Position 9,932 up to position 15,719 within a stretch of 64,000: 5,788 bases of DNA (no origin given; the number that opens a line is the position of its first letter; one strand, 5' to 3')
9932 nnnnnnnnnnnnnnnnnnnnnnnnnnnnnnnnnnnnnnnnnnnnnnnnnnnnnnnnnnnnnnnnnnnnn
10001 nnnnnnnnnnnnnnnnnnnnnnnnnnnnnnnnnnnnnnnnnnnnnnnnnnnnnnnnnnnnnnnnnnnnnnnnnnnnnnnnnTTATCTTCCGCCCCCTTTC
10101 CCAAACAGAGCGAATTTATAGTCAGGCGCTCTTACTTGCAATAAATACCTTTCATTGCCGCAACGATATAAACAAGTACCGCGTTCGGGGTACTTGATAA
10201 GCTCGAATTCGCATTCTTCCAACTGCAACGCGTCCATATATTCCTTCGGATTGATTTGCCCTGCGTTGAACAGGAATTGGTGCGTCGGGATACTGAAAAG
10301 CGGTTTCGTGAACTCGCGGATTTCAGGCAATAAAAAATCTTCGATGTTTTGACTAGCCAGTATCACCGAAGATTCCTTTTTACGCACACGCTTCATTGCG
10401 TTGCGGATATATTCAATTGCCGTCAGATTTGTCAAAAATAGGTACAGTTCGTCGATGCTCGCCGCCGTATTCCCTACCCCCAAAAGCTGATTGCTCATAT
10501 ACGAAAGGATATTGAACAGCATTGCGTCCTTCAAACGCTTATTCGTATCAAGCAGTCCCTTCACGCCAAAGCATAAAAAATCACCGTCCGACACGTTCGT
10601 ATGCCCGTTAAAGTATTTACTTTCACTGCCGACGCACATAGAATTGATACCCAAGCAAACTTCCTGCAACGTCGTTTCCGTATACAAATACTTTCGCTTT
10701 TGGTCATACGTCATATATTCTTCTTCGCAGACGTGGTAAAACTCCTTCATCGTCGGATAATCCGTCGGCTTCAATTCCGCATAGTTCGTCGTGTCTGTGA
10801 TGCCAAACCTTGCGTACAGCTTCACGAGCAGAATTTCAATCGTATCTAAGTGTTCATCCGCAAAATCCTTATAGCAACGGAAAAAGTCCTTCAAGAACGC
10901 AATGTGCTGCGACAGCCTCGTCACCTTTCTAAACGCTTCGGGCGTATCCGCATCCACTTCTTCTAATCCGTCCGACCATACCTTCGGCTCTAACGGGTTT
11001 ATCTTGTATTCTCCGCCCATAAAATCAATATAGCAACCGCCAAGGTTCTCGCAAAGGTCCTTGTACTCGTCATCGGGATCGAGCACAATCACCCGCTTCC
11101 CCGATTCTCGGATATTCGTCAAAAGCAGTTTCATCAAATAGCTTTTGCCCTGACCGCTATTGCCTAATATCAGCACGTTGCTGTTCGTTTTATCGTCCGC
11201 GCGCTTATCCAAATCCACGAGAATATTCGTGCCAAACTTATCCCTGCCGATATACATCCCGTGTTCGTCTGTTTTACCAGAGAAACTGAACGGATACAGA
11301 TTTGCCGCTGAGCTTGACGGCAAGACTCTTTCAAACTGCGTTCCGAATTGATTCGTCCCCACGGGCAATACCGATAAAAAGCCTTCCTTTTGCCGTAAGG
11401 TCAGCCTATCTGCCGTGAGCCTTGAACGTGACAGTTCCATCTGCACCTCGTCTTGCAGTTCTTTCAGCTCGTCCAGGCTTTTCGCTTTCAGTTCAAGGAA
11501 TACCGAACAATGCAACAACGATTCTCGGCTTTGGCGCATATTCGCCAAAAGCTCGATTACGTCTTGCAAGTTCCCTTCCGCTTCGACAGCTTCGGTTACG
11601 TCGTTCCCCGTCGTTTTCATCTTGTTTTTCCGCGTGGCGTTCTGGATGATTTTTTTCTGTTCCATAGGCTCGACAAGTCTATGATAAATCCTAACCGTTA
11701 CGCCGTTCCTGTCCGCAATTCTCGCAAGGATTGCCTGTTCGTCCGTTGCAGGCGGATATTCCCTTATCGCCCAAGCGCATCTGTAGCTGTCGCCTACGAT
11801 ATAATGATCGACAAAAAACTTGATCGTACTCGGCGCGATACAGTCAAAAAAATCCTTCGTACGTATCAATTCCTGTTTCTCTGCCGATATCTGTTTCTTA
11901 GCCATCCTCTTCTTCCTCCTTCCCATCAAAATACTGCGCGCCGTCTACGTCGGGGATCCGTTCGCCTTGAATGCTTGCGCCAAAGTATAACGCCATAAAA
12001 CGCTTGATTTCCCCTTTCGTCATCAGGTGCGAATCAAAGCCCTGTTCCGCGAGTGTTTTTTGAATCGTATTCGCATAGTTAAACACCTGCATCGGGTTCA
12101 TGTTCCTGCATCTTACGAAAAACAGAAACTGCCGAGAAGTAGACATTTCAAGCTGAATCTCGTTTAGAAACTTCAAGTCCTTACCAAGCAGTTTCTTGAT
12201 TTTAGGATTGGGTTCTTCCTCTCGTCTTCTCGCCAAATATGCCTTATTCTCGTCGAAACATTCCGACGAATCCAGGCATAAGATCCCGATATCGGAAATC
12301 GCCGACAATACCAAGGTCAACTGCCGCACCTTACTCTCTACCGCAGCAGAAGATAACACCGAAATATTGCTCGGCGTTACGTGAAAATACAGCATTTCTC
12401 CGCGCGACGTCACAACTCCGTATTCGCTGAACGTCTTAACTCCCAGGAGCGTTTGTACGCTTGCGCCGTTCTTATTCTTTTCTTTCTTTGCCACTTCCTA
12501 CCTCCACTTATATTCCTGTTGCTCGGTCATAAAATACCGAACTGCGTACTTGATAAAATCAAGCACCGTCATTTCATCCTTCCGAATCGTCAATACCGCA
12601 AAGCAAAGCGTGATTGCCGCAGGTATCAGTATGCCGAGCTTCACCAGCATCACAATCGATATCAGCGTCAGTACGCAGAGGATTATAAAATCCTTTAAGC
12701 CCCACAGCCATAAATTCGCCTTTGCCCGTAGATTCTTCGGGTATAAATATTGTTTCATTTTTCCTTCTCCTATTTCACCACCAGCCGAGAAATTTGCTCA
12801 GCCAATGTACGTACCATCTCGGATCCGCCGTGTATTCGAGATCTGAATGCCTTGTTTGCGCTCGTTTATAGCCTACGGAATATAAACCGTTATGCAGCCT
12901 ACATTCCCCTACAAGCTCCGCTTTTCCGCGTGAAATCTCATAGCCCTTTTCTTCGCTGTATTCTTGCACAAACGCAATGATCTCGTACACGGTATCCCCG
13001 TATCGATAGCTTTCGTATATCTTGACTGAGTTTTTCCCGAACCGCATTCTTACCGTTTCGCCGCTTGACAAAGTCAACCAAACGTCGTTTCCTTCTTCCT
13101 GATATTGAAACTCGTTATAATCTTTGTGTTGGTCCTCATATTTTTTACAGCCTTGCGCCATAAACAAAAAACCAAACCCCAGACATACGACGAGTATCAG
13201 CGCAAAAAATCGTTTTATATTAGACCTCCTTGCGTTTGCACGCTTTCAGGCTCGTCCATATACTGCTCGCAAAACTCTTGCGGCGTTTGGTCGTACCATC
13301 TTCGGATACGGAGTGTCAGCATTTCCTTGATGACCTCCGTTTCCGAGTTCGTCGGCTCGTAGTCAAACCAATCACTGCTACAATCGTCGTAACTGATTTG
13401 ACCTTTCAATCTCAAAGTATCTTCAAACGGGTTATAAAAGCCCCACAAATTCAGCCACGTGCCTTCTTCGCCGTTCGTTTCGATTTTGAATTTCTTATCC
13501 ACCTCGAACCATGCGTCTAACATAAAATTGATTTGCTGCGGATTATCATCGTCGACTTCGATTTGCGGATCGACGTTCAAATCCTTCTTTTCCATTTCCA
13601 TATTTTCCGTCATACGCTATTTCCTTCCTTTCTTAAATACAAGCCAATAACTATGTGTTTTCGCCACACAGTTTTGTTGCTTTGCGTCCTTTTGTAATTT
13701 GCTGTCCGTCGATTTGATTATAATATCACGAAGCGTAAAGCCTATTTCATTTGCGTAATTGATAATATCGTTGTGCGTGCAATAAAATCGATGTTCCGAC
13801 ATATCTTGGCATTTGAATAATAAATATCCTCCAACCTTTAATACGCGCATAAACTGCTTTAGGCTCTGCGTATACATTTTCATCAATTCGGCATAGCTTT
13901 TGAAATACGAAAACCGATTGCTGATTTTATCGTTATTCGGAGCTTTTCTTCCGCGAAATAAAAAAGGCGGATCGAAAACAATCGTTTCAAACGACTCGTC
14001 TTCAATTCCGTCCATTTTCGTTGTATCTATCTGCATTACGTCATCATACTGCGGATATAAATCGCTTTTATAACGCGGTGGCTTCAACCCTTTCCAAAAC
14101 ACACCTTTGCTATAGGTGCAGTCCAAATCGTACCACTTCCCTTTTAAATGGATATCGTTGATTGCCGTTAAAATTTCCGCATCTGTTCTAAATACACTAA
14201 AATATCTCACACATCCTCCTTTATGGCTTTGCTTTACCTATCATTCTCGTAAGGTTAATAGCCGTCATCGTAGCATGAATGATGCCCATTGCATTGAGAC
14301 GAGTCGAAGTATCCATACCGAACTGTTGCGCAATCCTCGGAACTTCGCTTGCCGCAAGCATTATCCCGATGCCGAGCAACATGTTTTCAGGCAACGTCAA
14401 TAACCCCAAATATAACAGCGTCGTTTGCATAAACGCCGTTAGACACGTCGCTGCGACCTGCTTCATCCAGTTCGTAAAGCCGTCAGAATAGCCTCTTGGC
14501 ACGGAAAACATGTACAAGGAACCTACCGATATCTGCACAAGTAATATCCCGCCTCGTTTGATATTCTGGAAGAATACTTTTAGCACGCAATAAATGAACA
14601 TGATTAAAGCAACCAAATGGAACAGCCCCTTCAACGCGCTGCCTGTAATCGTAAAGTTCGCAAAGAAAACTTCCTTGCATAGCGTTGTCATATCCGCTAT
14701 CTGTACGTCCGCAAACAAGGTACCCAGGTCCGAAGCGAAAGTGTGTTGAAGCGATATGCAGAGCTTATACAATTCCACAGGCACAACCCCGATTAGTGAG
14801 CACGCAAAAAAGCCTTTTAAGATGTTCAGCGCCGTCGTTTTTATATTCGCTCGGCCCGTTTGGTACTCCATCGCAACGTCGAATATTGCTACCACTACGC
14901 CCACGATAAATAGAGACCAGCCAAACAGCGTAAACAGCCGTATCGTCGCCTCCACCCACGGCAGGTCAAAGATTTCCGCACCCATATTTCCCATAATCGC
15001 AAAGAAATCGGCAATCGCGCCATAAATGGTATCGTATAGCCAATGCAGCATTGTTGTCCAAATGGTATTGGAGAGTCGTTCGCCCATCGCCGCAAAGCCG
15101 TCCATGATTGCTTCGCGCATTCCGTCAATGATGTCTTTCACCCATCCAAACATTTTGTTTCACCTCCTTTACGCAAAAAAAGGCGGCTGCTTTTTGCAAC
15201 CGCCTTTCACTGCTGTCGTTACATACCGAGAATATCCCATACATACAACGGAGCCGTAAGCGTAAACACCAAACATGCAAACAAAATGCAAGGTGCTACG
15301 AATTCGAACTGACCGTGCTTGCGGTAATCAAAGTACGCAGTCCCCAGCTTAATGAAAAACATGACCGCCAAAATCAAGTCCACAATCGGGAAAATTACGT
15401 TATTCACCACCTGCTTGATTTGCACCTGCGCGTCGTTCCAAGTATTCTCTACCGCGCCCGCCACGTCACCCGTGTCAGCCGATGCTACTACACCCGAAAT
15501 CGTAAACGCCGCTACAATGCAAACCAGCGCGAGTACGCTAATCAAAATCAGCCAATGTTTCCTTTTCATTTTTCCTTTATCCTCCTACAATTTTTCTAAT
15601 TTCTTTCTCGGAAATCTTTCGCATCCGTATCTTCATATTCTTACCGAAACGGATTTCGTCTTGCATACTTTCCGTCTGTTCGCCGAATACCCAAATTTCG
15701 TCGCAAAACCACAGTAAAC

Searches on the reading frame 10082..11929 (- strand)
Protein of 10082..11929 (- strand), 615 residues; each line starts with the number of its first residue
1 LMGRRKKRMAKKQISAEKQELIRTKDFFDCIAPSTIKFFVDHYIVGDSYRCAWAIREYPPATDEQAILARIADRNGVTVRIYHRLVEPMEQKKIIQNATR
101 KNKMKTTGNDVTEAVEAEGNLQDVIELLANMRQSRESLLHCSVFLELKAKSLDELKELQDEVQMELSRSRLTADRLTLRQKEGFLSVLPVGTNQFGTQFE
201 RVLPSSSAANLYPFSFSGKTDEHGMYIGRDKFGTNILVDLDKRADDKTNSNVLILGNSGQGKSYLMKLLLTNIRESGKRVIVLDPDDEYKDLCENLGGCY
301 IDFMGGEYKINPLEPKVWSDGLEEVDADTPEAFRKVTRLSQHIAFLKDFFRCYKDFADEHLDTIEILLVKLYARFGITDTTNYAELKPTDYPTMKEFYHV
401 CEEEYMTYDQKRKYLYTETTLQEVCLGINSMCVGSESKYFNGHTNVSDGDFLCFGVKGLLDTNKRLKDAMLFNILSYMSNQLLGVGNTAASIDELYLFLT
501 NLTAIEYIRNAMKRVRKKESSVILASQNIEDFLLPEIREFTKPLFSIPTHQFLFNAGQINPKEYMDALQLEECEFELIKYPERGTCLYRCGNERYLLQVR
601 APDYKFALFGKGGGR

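Call 7: search_protein_families(library=pfam, proteins=[window:10082-11929:-], max_evalue=0.01)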
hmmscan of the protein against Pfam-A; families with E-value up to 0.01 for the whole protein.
window:10082-11929:- (615 aa): 13 families
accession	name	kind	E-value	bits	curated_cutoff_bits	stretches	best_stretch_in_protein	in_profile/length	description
PF19044.6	P-loop_TraG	-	4.6e-15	55.6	25.8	1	232-304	9-84/413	TraG P-loop domain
PF01935.23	DUF87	-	3.7e-11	44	23.2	1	249-304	23-79/220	Helicase HerA, central domain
PF12846.13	AAA_10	-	6.1e-11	42.4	27.5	1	247-296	19-68/362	AAA-like domain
PF10412.15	TrwB_AAD_bind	-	4.5e-06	26.2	20.5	1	249-289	15-55/387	Type IV secretion-system coupling protein DNA-binding domain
PF20720.3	nSTAND3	-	0.00024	21.3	27.2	1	248-293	16-61/155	Novel STAND NTPase 3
PF13191.12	AAA_16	-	0.00039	21.4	32.6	1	237-287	13-62/167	AAA ATPase domain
PF05673.19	DUF815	-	0.00065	19.4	23.8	1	229-286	33-90/249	Protein of unknown function (DUF815)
PF25199.1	nSTAND_NTPase5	-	0.0012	19.1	34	1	239-289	31-82/145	Novel STAND NTPase 5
PF07539.18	UTP20_N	-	0.004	16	27.6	1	141-241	144-233/615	U3 small nucleolar RNA-associated protein 20, N-terminal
PF01637.24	ATPase_2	-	0.0051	17.1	33.2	0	239-290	10-61/225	ATPase domain predominantly from Archaea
PF00005.33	ABC_tran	-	0.0064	17.5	25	0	249-278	11-40/137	ABC transporter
PF20703.3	nSTAND1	-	0.0065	16.6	27.1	0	220-267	10-51/379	Novel STAND NTPase 1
PF13401.12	AAA_22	-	0.0068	17.2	27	0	247-296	3-54/130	AAA domain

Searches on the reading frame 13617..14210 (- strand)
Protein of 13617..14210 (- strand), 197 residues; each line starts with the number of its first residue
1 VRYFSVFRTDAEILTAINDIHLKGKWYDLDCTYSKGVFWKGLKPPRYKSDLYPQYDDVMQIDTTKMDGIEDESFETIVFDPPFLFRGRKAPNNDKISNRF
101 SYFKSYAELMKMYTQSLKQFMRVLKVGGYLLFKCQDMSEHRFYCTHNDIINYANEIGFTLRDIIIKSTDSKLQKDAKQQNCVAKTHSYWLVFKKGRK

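Call 7: search_protein_families(library=pfam, proteins=[window:13617-14210:-], max_evalue=0.01)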
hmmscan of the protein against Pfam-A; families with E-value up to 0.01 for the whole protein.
window:13617-14210:- (197 aa): 1 family
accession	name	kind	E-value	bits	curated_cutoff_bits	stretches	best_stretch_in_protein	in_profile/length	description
PF01555.25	N6_N4_Mtase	-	6.9e-08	33.1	26.7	1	76-197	3-109/221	DNA methylase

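Call 88: search_protein_families(library=pfam, proteins=[window:13617-14210:-], max_evalue=0.05)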
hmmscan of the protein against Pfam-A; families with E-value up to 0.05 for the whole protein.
window:13617-14210:- (197 aa): 1 family
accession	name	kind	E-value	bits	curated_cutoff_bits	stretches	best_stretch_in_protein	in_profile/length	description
PF01555.25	N6_N4_Mtase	-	6.9e-08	33.1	26.7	1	76-197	3-109/221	DNA methylase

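Call 90: search_dna_similar(query=window:13617-14210:-, collection=plasmids, mode=protein, max_rows=12)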
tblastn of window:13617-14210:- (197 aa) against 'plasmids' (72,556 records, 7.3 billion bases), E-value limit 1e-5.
Records with a match: 4; places in all: 5; records where one place covers at least 80% of the query: 4.
Best place of each record, by identity: <60% 4.
By first word of the organism name: Leptospira 1; Shigella 1; Vibrio 1; Escherichia 1.
By predicted mobility (MOB-suite, as given by PLSDB): non-mobilizable 3; mobilizable 1.
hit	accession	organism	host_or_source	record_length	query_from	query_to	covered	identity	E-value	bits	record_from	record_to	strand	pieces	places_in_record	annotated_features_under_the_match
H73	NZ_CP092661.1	Leptospira kirschneri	Homo sapiens,blood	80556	10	194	94%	30.5%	1e-12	72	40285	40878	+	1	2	DNA methylase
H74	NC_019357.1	Shigella boydii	-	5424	10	194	94%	29.3%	3e-14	77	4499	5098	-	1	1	DNA methyltransferase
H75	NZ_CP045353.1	Vibrio aquimaris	pure culture,Non-filtered water from ...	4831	19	194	89%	28.5%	1e-10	67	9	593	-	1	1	site-specific DNA-methyltransferase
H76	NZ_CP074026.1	Escherichia coli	Pig,pure culture,Rectal Swab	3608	33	194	82%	29.1%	2e-10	66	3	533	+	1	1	none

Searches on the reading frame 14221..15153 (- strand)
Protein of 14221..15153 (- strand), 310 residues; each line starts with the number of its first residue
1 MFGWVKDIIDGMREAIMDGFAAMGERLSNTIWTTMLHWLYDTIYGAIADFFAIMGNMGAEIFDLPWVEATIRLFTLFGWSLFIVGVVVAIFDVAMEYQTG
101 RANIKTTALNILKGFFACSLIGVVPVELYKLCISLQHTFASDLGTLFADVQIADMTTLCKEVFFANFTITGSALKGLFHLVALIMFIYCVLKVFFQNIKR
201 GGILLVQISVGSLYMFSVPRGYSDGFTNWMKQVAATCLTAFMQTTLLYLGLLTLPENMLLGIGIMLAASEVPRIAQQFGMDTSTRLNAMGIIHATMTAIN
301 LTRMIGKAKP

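Call 7: search_protein_families(library=pfam, proteins=[window:14221-15153:-], max_evalue=0.01)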
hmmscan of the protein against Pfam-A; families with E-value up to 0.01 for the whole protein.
window:14221-15153:- (310 aa): 2 families
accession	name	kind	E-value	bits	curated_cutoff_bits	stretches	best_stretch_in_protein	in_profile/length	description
PF19511.4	TrbL_5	-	6.2e-122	406.8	25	1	25-308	5-288/290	Conjugal transfer protein TrbL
PF19597.4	TrbL_4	-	3.8e-13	49.9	27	1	27-305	8-274/276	Conjugal transfer protein TrbL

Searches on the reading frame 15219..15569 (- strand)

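Call 7: search_protein_families(library=pfam, proteins=[window:15219-15569:-], max_evalue=0.01)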
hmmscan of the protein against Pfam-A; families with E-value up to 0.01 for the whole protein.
window:15219-15569:- (116 aa): 3 families
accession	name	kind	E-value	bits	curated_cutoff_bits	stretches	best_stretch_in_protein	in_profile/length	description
PF12963.12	DUF3852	-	8.8e-44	148.7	25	1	12-114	7-107/107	Protein of unknown function (DUF3852)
PF06157.16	DUF973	-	0.0013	18.4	26.4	1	6-84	14-89/309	Protein of unknown function (DUF973)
PF02116.20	STE2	-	0.0017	18.1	27.2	1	5-108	149-245/280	Fungal pheromone mating factor STE2 GPCR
